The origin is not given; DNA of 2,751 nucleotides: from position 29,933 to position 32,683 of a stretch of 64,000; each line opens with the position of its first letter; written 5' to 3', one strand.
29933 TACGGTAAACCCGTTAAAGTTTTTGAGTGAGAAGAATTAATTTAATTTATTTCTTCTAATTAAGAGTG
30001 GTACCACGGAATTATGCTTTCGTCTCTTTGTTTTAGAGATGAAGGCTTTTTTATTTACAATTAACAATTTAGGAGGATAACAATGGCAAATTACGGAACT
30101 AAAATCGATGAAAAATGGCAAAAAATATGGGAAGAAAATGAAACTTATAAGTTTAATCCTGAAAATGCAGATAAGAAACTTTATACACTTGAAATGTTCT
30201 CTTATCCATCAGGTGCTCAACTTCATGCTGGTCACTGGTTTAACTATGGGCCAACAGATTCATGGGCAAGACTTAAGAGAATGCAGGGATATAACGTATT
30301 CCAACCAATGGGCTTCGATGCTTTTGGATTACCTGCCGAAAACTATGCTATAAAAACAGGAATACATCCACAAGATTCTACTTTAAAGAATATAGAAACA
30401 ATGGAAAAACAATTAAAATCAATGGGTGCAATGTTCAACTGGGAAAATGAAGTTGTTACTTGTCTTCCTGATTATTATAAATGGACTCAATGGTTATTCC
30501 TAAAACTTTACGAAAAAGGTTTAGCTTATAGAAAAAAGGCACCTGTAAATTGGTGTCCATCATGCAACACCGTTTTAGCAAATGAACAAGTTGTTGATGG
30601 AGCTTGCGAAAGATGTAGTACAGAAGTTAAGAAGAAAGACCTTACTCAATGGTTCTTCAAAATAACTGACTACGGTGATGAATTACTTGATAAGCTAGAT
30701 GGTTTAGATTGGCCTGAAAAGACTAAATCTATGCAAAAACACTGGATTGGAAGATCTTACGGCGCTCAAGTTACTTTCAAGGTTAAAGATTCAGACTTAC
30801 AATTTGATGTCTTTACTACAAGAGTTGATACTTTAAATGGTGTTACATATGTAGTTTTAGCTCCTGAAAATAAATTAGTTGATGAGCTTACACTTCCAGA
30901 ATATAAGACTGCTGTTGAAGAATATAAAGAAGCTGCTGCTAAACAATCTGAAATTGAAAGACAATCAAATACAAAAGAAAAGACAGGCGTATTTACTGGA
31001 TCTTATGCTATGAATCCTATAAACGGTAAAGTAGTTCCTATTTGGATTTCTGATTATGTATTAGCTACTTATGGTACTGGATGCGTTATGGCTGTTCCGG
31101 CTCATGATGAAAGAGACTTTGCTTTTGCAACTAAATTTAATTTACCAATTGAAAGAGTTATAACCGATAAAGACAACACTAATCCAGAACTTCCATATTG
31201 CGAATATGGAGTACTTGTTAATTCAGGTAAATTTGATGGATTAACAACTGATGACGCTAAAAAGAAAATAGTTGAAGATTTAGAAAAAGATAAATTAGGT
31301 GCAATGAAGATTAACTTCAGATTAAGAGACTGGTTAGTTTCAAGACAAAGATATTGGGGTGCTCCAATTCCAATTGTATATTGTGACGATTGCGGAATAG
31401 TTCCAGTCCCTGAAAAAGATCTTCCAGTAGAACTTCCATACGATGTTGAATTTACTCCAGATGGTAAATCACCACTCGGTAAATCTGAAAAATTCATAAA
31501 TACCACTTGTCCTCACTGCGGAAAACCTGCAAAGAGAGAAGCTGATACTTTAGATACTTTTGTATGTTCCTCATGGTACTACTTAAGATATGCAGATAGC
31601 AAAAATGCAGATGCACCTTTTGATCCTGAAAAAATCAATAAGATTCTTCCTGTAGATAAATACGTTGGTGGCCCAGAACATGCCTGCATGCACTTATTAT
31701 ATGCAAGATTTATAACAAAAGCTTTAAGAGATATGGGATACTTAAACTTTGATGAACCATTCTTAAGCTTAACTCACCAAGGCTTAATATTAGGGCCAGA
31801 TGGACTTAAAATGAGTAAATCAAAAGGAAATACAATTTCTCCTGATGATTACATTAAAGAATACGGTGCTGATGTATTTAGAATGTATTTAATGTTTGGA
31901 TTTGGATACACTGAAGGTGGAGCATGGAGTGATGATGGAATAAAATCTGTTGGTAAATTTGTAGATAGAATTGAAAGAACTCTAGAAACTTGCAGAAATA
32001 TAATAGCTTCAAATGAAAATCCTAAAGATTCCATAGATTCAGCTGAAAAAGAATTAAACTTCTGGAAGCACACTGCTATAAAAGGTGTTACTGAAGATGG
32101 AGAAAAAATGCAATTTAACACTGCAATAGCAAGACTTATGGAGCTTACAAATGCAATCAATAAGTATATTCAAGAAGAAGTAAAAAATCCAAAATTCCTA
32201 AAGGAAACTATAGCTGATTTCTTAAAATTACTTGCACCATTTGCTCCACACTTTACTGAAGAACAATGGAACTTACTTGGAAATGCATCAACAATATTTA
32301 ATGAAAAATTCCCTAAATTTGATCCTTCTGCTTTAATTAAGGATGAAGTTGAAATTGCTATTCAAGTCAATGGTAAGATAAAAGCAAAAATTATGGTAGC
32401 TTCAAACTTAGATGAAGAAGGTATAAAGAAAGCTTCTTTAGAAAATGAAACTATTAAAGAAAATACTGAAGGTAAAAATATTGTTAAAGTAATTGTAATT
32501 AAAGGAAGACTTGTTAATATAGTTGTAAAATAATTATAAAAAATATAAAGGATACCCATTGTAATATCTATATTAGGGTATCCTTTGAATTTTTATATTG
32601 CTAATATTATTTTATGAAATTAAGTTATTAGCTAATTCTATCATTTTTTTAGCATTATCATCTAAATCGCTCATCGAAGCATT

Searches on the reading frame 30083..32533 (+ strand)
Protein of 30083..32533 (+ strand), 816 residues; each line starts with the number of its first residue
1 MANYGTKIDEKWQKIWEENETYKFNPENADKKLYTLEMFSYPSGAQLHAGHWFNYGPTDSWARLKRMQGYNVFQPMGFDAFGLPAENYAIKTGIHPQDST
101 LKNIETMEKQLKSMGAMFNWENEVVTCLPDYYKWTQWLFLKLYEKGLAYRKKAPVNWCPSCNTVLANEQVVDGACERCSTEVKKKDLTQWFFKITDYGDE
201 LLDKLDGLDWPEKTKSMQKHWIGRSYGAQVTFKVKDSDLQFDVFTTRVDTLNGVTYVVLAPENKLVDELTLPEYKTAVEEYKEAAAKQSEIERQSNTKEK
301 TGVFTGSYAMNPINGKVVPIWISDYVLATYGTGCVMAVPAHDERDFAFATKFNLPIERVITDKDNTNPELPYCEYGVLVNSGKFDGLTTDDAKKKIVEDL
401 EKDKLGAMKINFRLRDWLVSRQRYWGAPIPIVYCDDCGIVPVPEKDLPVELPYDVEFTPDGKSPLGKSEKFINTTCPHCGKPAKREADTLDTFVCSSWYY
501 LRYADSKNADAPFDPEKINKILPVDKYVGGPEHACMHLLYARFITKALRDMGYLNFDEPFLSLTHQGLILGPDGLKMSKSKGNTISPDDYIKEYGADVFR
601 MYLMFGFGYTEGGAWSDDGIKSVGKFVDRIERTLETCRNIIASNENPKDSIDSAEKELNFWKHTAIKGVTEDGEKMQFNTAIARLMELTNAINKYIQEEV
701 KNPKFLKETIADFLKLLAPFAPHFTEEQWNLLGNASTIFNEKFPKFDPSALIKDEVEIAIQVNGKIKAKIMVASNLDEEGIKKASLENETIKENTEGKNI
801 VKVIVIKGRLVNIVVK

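Call 68: search_protein_families(library=pfam, proteins=[window:30083-32533:+], max_evalue=0.001)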
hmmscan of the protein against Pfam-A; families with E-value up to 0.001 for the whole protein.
window:30083-32533:+ (816 aa): 4 families
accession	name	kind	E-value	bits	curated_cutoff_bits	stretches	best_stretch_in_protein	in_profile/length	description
PF13603.12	tRNA-synt_1_2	-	2.2e-70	236.3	25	1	219-400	1-184/185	Leucyl-tRNA synthetase, editing domain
PF00133.28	tRNA-synt_1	-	4.3e-48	164.5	22.7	2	11-222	1-225/414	tRNA synthetases class I (I, L, M and V)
PF09334.17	tRNA-synt_1g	-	4e-26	92.1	20.1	2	41-186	9-150/391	tRNA synthetases class I (M)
PF08264.19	Anticodon_1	-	1.1e-24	87.4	25.1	1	663-779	9-145/148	Anticodon-binding domain of tRNA ligase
